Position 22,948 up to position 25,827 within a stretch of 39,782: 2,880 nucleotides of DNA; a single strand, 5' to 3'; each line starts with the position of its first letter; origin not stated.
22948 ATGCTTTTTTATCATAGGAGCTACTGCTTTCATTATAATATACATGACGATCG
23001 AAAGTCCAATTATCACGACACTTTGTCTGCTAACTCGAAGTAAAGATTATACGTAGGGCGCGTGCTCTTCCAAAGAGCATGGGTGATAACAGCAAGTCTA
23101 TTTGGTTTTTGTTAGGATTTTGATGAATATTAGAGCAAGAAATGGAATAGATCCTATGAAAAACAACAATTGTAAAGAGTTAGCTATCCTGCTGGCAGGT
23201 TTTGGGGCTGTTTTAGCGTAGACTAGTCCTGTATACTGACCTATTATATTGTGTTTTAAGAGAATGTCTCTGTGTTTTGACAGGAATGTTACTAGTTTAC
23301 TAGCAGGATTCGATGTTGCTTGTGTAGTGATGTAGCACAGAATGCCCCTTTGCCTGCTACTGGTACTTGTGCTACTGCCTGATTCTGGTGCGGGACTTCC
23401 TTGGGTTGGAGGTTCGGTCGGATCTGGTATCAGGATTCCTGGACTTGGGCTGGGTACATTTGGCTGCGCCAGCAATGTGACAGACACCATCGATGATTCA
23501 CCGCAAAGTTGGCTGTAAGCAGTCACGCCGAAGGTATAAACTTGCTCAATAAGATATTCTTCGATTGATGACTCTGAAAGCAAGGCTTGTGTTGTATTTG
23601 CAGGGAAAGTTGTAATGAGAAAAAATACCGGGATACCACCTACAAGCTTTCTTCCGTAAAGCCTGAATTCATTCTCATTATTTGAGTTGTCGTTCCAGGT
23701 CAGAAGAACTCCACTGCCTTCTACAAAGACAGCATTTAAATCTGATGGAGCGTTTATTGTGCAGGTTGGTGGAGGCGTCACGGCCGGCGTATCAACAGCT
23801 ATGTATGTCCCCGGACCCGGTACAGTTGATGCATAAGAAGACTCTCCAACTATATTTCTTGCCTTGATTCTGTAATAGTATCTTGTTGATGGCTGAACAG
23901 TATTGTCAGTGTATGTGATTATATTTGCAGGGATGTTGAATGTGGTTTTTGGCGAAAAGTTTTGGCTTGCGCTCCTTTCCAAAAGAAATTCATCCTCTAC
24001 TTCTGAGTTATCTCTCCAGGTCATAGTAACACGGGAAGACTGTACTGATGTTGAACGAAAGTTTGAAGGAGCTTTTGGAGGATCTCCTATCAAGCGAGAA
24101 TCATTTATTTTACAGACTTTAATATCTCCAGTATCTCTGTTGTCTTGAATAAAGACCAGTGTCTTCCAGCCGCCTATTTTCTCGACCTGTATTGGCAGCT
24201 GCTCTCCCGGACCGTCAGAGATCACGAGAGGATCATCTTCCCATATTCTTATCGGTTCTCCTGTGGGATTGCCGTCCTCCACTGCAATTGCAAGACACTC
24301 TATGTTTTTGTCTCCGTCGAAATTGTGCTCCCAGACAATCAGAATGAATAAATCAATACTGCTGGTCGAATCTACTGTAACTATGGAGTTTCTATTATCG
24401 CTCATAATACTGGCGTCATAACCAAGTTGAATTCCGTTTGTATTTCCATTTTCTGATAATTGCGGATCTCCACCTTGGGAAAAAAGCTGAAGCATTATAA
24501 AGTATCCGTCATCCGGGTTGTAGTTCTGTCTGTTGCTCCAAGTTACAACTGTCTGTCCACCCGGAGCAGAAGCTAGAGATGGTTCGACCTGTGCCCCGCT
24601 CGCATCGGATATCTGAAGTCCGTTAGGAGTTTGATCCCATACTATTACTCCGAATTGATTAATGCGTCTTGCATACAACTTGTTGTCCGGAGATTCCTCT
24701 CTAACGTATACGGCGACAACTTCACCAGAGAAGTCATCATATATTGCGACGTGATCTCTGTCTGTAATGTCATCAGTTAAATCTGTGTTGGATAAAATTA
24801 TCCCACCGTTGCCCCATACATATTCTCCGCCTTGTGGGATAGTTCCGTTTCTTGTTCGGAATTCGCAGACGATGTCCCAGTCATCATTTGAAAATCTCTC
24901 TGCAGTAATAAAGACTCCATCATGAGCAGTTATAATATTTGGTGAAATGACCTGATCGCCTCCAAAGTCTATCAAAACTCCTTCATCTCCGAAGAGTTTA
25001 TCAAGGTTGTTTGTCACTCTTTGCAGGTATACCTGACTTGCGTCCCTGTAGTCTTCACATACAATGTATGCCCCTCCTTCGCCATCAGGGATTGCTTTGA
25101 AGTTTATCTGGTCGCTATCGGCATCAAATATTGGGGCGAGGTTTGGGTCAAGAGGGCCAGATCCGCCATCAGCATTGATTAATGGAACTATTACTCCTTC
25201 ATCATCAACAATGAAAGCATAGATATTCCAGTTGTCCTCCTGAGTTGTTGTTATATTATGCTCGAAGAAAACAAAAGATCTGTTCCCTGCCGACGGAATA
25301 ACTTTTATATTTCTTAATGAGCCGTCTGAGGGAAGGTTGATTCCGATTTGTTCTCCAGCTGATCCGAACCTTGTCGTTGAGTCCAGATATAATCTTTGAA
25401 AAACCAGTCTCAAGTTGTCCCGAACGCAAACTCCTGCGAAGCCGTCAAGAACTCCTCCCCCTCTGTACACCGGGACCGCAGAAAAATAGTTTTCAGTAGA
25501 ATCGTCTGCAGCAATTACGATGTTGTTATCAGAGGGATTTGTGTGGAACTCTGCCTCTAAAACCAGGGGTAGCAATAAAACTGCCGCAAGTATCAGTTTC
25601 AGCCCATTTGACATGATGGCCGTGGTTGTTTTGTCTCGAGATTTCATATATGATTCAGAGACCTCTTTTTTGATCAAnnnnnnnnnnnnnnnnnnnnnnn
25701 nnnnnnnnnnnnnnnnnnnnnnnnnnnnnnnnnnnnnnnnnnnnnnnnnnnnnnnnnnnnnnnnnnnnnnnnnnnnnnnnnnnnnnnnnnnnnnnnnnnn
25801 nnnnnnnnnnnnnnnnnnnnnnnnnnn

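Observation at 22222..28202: Candidate undescribed cell-surface module: two tandem paralogous giant secreted proteins followed by a dedicated ECF-type sigma factor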

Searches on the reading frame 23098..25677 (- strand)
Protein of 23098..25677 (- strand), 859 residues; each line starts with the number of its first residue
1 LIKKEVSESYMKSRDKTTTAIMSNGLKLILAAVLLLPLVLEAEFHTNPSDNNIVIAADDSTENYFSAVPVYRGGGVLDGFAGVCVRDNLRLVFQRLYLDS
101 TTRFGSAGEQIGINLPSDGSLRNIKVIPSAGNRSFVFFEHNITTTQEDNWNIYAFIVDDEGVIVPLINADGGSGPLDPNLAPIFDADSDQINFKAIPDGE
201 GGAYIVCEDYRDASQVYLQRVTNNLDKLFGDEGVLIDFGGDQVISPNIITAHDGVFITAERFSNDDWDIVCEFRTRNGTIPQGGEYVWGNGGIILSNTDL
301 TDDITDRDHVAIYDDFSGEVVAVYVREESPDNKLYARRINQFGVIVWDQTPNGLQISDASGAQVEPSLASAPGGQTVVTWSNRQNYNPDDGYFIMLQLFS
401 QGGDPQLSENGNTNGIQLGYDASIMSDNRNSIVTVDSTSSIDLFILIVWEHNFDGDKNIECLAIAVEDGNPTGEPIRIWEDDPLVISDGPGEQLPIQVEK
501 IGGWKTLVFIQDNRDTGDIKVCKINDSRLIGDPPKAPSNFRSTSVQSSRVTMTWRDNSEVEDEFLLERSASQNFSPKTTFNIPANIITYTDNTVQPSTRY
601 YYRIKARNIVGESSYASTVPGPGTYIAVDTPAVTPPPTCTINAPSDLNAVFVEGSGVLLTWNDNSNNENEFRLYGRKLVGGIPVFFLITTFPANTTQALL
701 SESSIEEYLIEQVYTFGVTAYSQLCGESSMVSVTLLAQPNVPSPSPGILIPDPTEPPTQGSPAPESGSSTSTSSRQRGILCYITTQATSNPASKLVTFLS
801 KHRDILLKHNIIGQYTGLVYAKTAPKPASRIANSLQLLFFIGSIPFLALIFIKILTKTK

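Call 4: search_protein_families(library=pfam, proteins=[window:23098-25677:-], max_evalue=1)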
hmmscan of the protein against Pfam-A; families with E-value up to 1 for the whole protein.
window:23098-25677:- (859 aa): 6 families
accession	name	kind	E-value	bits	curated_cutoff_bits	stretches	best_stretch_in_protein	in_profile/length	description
PF00041.27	fn3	-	5.3e-07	30.2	25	1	536-615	2-77/84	Fibronectin type III domain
PF24489.1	Ig_J_second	-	0.014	15.8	27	1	583-618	54-89/105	Tip attachment protein J second Ig-like domain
PF16656.11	Pur_ac_phosph_N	-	0.12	13.4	30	1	543-608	9-82/93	Purple acid Phosphatase, N-terminal domain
PF04616.20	Glyco_hydro_43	-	0.14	11.9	32.2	1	166-332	97-268/288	Glycosyl hydrolases family 43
PF18771.7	APOBEC3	-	0.19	12.3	27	1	775-808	50-83/137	APOBEC3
PF10342.15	Kre9_KNH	-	0.21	12.8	24.6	0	372-400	51-79/94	Kre9/KNH-like N-terminal Ig-like domain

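Call 5: search_protein_families(library=ncbifam, proteins=[window:23098-25677:-], max_evalue=0.1)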
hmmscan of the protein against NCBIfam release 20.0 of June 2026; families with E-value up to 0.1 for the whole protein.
window:23098-25677:- (859 aa): 2 families
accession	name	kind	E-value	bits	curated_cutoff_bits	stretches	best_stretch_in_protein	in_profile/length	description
NF041611.1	exoglucan_CbhB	equivalog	5.9e-07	27.9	1950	1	533-669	705-829/997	exoglucanase CbhB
NF041770.1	CFI_box_CTERM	domain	4.5e-05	23.2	40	1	781-834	1-54/69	CFI-box-CTERM domain-containing protein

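Call 21: find_homologous_proteins(query=window:23098-25647:-, max_evalue=0.001)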
Query window:23098-25647:- (849 aa): 14 proteins with E <= 0.001 among 8000 candidates.
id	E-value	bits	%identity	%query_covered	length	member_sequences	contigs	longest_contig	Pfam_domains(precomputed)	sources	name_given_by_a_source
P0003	0.0e+0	1935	100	100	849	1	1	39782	PF00041.28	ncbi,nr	ncbi:MAG: fibronectin type III domain-containing protein [Planctomycetes bacterium]|nr:fibronectin t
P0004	5.6e-26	109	25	29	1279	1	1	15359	PF26240.1,PF03640.21,PF14061.13,PF07372.18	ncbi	-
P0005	2.2e-22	97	28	27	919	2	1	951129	PF04616.21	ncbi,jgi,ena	ncbi:MAG: hypothetical protein WC529_02715 [Candidatus Margulisiibacteriota bacterium]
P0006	2.1e-19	87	23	32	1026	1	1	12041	PF18962.8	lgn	-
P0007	1.4e-18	85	25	44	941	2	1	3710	-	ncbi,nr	ncbi:hypothetical protein KKA00_08735, partial [bacterium]|nr:hypothetical protein [bacterium]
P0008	1.5e-11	61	27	38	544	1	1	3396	PF18962.8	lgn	-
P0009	8.2e-11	59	21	53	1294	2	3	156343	PF13860.13,PF05345.19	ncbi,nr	ncbi:MAG: putative Ig domain-containing protein [candidate division KSB1 bacterium]|nr:putative Ig d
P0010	1.0e-8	52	24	41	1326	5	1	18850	PF13860.13,PF05345.19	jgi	jgi:hypothetical protein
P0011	3.7e-8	50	26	33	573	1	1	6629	-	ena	-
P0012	1.1e-7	49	22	63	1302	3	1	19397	PF13860.13,PF05345.19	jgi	-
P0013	5.6e-6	43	23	37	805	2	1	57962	PF13585.13,PF07372.18,PF18962.8,PF13860.13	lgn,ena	-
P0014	5.2e-5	40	32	16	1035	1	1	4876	PF07679.23,PF13895.13,PF13927.13,PF25275.2,PF18998.7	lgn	-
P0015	1.0e-4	39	23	27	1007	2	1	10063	PF13585.13,PF18962.8,PF13860.13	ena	-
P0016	2.8e-4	37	26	26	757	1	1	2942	-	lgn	-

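Call 67: search_protein_families(library=ncbifam, proteins=[P0004, P0005, P0008, P0013], max_evalue=0.01)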
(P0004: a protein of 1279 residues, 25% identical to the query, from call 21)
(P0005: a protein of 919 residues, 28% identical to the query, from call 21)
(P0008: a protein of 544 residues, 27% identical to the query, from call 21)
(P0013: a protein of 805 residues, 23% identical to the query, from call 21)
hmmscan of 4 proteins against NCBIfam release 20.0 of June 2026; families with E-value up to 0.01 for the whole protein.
P0004 (1279 aa): 4 families
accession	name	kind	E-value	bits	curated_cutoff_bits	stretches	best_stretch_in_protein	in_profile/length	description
TIGR04275.1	beta_prop_Msarc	repeat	7.4e-24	83.2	85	2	582-598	19-35/40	beta-propeller repeat protein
TIGR01367.1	pyrE_Therm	equivalog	6.3e-07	29.2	150.25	0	122-159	54-91/187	orotate phosphoribosyltransferase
NF048002.1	spike_base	equivalog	0.00058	20.1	28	0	523-553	47-77/85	spike base protein, RCAP_Rcc01079 family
NF047446.1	barrel_OmpL47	domain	0.0018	18.7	40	0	969-1027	14-60/68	OmpL47-type beta-barrel domain-containing protein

P0005 (919 aa): 2 families
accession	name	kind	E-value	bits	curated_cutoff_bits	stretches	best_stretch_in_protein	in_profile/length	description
TIGR04275.1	beta_prop_Msarc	repeat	1.1e-28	98.7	85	1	770-803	2-34/40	beta-propeller repeat protein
NF053835.1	PDIAV_lipo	equivalog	0.0006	19.3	90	0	182-263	47-120/458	PDIAV motif-containing lipoprotein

P0008 (544 aa): 2 families
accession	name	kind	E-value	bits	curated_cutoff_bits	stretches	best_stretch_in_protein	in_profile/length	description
TIGR04275.1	beta_prop_Msarc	repeat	7.9e-20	70.3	85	2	320-339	16-35/40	beta-propeller repeat protein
TIGR04183.1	Por_Secre_tail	domain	7.2e-08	32.3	23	1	469-540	1-69/72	T9SS type A sorting domain-containing protein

P0013 (805 aa): 10 families
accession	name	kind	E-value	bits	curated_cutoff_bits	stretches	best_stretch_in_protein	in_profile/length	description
TIGR04275.1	beta_prop_Msarc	repeat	2.6e-17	62.3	85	1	141-176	4-35/40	beta-propeller repeat protein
TIGR04183.1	Por_Secre_tail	domain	3.5e-10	39.7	23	1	722-802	2-70/72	T9SS type A sorting domain-containing protein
NF052323.1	T9SSA_dep_M6i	equivalog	2.5e-09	35.6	600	1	721-793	960-1027/1043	T9SS-dependent M6-like inactivated metalloprotease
NF033707.1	T9SS_sortase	equivalog_domain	1.3e-07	29.7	420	1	720-791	1000-1076/1095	type IX secretion system sortase PorU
NF005176.1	PRK06655.1-1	equivalog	2e-05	24.6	230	1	740-792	97-149/197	flagellar hook assembly protein FlgD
NF009276.0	PRK12633.1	equivalog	4.7e-05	23.2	383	1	733-792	119-181/234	flagellar basal body rod modification protein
NF038113.1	T9SSA_dep_M36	equivalog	6.1e-05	21.4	885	1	721-802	795-867/869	T9SS-dependent M36 family metallopeptidase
NF052228.1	T9SS_PorZ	equivalog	0.0025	16.3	260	1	741-787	696-737/757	type IX secretion system anionic LPS delivery protein PorZ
NF009452.0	PRK12812.1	equivalog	0.0051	16.1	258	1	739-787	151-201/289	flagellar basal body rod modification protein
NF009277.0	PRK12634.1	equivalog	0.0073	16.4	333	0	739-786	121-168/221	flagellar basal body rod modification protein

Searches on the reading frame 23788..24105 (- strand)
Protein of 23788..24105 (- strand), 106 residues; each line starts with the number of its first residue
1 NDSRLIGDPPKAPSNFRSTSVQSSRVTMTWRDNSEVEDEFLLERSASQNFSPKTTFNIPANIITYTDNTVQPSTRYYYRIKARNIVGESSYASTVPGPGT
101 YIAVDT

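Call 83: search_protein_families(library=pfam, proteins=[window:23788-24105:-], max_evalue=10)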
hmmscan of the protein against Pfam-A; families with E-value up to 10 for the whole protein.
window:23788-24105:- (106 aa): 4 families
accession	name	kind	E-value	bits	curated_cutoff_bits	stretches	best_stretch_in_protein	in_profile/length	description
PF00041.27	fn3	-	2.8e-07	31.1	25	1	12-92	2-78/84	Fibronectin type III domain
PF24489.1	Ig_J_second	-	0.0014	19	27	1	53-94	48-89/105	Tip attachment protein J second Ig-like domain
PF16656.11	Pur_ac_phosph_N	-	0.0035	18.3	30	1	19-84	9-82/93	Purple acid Phosphatase, N-terminal domain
PF25788.1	Ig_Rha78A_N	-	0.086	13.5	27.4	1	62-93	63-94/105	Rha78A-like, N-terminal immunoglobulin domain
